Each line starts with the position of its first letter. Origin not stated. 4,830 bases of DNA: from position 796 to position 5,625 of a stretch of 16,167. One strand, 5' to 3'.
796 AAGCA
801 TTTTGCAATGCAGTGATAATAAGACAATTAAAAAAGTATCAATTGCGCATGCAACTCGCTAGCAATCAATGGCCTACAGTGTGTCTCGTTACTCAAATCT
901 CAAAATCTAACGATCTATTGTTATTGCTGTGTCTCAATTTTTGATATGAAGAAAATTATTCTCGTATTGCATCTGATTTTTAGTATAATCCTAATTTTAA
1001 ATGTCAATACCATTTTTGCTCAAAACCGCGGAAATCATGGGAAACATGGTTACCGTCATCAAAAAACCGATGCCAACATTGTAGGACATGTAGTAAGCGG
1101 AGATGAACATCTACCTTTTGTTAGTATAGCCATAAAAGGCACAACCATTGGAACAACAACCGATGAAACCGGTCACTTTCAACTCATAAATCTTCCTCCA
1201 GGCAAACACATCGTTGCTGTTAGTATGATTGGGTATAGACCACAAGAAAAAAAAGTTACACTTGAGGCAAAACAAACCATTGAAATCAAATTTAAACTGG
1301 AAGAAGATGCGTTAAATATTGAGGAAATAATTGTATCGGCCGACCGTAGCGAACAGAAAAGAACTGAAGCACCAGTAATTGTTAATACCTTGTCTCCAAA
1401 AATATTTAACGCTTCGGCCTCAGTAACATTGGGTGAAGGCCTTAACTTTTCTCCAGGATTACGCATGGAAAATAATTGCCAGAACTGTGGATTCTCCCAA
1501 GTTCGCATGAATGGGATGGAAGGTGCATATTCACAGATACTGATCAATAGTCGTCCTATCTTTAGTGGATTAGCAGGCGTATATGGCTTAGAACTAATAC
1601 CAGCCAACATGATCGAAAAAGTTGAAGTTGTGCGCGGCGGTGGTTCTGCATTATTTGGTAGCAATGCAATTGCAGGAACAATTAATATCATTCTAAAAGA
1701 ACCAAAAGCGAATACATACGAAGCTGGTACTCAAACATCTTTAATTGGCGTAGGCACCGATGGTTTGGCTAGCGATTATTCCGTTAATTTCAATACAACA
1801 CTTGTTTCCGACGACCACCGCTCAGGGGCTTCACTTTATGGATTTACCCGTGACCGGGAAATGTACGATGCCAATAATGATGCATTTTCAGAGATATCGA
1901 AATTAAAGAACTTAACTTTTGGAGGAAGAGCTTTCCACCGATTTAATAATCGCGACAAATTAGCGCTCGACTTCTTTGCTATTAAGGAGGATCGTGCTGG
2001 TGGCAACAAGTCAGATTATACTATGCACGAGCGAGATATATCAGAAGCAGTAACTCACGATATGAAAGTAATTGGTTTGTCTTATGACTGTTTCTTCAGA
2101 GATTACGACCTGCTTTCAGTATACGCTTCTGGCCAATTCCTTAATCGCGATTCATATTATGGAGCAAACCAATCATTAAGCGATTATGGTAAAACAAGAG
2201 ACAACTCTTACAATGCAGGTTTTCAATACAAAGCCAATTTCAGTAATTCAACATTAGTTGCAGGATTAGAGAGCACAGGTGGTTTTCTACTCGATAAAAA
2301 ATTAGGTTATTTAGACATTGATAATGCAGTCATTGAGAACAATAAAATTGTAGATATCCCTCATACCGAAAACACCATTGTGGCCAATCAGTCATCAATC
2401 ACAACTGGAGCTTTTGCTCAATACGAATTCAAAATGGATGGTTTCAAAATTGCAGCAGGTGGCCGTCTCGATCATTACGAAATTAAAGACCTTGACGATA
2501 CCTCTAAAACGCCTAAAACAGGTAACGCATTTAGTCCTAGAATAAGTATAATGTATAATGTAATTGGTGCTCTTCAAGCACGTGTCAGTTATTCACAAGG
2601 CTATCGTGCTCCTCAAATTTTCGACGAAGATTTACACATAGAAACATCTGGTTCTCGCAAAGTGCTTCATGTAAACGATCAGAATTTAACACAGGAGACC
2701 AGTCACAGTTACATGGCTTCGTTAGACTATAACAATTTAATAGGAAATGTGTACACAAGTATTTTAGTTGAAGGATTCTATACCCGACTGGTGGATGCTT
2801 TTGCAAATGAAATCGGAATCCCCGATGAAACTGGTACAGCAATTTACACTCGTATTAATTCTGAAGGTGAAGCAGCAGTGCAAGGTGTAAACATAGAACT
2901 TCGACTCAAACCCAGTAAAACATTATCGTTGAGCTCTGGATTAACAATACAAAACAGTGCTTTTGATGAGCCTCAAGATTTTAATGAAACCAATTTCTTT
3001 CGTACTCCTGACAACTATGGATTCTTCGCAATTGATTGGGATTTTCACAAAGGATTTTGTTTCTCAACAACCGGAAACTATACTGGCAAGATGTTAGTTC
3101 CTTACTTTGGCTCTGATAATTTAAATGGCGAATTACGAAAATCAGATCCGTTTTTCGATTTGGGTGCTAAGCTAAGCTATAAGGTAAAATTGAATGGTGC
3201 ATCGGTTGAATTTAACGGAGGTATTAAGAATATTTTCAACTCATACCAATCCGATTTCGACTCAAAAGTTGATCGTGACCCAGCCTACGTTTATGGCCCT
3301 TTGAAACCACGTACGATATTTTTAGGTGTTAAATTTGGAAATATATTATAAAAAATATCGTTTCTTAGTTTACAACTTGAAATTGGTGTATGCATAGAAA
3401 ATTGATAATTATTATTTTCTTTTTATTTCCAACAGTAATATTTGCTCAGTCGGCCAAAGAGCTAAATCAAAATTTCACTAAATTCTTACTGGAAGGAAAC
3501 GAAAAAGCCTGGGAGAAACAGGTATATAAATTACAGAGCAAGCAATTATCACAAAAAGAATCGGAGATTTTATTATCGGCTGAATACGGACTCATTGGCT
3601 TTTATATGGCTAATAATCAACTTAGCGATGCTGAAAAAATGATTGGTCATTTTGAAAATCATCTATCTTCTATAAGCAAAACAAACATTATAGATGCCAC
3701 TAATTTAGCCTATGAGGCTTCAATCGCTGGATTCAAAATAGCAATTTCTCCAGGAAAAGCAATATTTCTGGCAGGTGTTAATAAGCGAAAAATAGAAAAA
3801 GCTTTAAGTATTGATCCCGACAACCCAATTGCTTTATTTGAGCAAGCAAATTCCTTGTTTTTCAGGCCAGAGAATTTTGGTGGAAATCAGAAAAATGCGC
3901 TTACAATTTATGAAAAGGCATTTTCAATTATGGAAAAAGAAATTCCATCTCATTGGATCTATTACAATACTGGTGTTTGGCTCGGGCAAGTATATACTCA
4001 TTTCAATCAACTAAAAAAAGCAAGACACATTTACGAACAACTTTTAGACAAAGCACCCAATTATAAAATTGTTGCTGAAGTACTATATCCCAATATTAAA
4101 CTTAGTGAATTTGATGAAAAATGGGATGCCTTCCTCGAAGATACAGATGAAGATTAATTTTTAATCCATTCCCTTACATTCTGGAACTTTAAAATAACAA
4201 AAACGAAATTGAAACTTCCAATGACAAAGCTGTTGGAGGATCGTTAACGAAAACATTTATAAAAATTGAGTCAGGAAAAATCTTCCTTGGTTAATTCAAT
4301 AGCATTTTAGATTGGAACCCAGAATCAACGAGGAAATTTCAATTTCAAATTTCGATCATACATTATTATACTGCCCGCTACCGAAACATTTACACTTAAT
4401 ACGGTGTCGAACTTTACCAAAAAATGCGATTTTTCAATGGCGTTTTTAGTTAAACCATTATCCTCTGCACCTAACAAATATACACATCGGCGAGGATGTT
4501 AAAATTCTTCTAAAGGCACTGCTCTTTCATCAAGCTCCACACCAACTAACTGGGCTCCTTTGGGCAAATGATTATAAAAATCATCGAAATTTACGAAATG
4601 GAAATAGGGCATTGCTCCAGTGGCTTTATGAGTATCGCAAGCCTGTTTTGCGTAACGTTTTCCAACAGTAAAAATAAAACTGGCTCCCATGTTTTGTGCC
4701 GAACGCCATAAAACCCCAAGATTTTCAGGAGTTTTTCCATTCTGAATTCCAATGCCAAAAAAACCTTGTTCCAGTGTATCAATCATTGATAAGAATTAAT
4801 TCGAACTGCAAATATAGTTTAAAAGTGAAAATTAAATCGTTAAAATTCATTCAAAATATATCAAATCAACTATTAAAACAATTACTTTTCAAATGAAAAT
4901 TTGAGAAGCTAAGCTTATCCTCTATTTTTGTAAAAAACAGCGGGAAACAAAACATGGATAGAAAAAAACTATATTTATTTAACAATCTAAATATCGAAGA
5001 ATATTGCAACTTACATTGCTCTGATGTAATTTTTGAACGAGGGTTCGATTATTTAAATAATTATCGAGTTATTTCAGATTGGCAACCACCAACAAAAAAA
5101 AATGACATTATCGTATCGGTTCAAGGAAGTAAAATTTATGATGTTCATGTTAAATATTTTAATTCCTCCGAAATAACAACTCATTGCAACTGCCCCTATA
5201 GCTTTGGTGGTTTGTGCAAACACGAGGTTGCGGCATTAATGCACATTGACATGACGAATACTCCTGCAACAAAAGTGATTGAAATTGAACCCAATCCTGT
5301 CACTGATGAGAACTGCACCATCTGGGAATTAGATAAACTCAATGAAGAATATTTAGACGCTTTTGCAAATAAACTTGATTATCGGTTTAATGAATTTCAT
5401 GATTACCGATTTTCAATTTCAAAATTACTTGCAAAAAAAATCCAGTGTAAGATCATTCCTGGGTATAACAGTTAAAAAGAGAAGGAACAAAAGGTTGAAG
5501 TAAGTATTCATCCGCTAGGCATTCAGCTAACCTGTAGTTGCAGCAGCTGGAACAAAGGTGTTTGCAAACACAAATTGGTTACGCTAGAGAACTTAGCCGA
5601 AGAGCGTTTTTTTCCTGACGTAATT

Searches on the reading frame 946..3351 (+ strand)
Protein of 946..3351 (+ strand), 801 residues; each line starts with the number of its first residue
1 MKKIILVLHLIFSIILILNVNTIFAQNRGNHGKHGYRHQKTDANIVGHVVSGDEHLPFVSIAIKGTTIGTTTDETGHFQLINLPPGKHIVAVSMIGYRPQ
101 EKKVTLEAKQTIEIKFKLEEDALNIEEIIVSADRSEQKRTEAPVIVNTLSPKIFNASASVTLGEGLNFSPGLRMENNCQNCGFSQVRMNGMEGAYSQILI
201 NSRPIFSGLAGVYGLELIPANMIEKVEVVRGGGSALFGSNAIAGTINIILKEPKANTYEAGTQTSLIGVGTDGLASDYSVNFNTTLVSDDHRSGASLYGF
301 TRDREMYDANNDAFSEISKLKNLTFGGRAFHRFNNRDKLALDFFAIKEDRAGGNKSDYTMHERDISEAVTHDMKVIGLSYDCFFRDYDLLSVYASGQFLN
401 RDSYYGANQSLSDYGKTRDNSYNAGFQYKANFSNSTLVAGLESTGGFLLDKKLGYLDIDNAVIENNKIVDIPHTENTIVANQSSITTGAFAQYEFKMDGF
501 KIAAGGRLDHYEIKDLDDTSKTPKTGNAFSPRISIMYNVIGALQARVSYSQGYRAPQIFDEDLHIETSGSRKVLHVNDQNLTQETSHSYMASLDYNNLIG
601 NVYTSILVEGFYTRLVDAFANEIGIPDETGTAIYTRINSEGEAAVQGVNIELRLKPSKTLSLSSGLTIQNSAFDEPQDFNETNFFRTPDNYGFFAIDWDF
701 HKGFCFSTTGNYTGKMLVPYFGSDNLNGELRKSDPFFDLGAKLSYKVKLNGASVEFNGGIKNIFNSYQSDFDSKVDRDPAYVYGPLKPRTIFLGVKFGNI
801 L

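Call 3: search_protein_families(library=pfam, proteins=[window:946-3351:+])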
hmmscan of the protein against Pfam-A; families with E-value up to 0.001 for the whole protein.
window:946-3351:+ (801 aa): 5 families
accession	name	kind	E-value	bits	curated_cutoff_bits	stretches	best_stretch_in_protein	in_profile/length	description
PF00593.30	TonB_dep_Rec_b-barrel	-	7.1e-33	115.6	27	1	328-763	19-436/436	TonB dependent receptor-like, beta-barrel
PF13715.12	CarbopepD_reg_2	-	5e-24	84.6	32.2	1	46-130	2-88/88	CarboxypepD_reg-like domain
PF07715.20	Plug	-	5.6e-18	65.9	23.9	1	140-245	3-107/107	TonB-dependent Receptor Plug Domain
PF13620.12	CarboxypepD_reg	-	4.7e-14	52.9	32.3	1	45-119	2-82/82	Carboxypeptidase regulatory-like domain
PF08308.17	PEGA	-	1.1e-05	25.7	20.8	1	80-120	29-69/71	PEGA domain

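Call 4: search_protein_families(library=ncbifam, proteins=[window:946-3351:+])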
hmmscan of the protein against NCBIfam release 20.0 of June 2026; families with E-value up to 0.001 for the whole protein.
window:946-3351:+ (801 aa): 24 families
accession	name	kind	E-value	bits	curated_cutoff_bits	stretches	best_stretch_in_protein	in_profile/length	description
TIGR01785.1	TonB-hemin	subfamily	7.3e-29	100.7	316.85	1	126-707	2-598/677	TonB-dependent heme/hemoglobin receptor family protein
TIGR01783.1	TonB-siderophor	subfamily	3.4e-23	82.1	223.5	2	481-767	358-619/649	TonB-dependent siderophore receptor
NF010010.0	PRK13483.1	equivalog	7.2e-23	80.4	927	2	119-306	27-217/660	ligand-gated channel protein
TIGR01786.1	TonB-hemlactrns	subfamily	2.1e-22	79.3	323.75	2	410-671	310-581/719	TonB-dependent hemoglobin/transferrin/lactoferrin family receptor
TIGR04056.1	OMP_RagA_SusC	subfamily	4.2e-19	68.4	368.25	1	45-254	3-207/981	SusC/RagA family TonB-linked outer membrane protein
TIGR01779.1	TonB-B12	equivalog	4.9e-19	68.3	599.7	1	121-424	24-321/614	TonB-dependent vitamin B12 receptor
NF050067.1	TonBEntbctnRecCfrA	equivalog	1.4e-17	63.3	1200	2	111-265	12-171/698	TonB-dependent ferric enterobactin receptor CfrA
NF010012.0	PRK13486.1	equivalog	7.7e-17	60.9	924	2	127-258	27-164/696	TonB-dependent receptor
NF007478.2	PRK10064.1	equivalog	8.8e-17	60.6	745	1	123-598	28-464/663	catecholate siderophore receptor CirA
NF010011.0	PRK13484.1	equivalog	9e-17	60.6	1197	2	125-261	30-169/682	IreA family TonB-dependent siderophore receptor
NF053590.1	TonB_dep_TOL0244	equivalog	3.1e-15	55.8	645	1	129-256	15-145/604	TOL_0244 family TonB-dependent receptor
NF010038.0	PRK13513.1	equivalog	1.9e-14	53.1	942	1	118-766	28-635/659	ligand-gated channel protein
NF007926.1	PRK10641.1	equivalog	2.2e-14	53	836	1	122-558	24-420/617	TonB-dependent vitamin B12 receptor BtuB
NF049944.1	TonB_dep_PUIUD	equivalog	1.1e-13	50.4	850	2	184-312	101-227/686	TonB-dependent receptor, PUIUD motif-type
NF010048.1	PRK13524.1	subfamily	5.1e-13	48.4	493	1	100-257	16-182/744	FepA family TonB-dependent siderophore receptor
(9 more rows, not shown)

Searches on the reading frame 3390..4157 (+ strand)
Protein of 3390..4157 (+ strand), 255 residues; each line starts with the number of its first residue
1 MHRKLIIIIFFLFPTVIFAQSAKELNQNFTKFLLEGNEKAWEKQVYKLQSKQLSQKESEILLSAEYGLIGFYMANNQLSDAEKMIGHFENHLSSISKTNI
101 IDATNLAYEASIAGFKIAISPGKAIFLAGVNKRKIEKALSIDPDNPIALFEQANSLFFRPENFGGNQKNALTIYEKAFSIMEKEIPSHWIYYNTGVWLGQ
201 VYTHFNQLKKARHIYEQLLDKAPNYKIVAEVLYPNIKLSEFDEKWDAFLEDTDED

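Call 3: search_protein_families(library=pfam, proteins=[window:3390-4157:+])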
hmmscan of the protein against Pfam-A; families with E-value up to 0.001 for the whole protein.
window:3390-4157:+ (255 aa): 5 families
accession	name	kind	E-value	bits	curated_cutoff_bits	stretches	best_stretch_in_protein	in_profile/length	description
PF14559.12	TPR_19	-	1.4e-07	32.1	25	0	169-225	9-58/68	Tetratricopeptide repeat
PF13428.12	TPR_14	-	2.6e-05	24.9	23.5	0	197-228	6-37/44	Tetratricopeptide repeat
PF07719.23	TPR_2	-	4.4e-05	23.7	27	0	197-225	6-34/34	Tetratricopeptide repeat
PF13181.12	TPR_8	-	0.0001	22.6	25.7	0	197-223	6-32/34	Tetratricopeptide repeat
PF13174.12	TPR_6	-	0.00058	20.8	26.3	0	197-224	5-32/33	Tetratricopeptide repeat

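Call 4: search_protein_families(library=ncbifam, proteins=[window:3390-4157:+])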
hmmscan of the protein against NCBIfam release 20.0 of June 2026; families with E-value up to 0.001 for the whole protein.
window:3390-4157:+ (255 aa): 0 families

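Call 50: search_protein_families(library=padloc, proteins=[window:3390-4157:+], max_evalue=0.01)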
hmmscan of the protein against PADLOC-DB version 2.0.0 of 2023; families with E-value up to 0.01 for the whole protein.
window:3390-4157:+ (255 aa): 0 families

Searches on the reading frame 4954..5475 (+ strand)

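Call 3: search_protein_families(library=pfam, proteins=[window:4954-5475:+])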
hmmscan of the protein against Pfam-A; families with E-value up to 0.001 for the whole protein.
window:4954-5475:+ (173 aa): 1 family
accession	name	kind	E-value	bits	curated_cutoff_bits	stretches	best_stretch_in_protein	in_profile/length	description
PF04434.22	SWIM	-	0.00098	19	19.6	0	66-98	3-37/38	SWIM zinc finger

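Call 4: search_protein_families(library=ncbifam, proteins=[window:4954-5475:+])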
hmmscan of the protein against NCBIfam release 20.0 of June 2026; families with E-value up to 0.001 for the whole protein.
window:4954-5475:+ (173 aa): 0 families

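Call 50: search_protein_families(library=padloc, proteins=[window:4954-5475:+], max_evalue=0.01)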
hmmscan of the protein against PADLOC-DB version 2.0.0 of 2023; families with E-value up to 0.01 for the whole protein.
window:4954-5475:+ (173 aa): 1 family
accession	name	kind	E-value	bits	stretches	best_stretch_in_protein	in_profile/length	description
PDLC05053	PDC-S62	-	1.3e-08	31.9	1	21-106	17-96/566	-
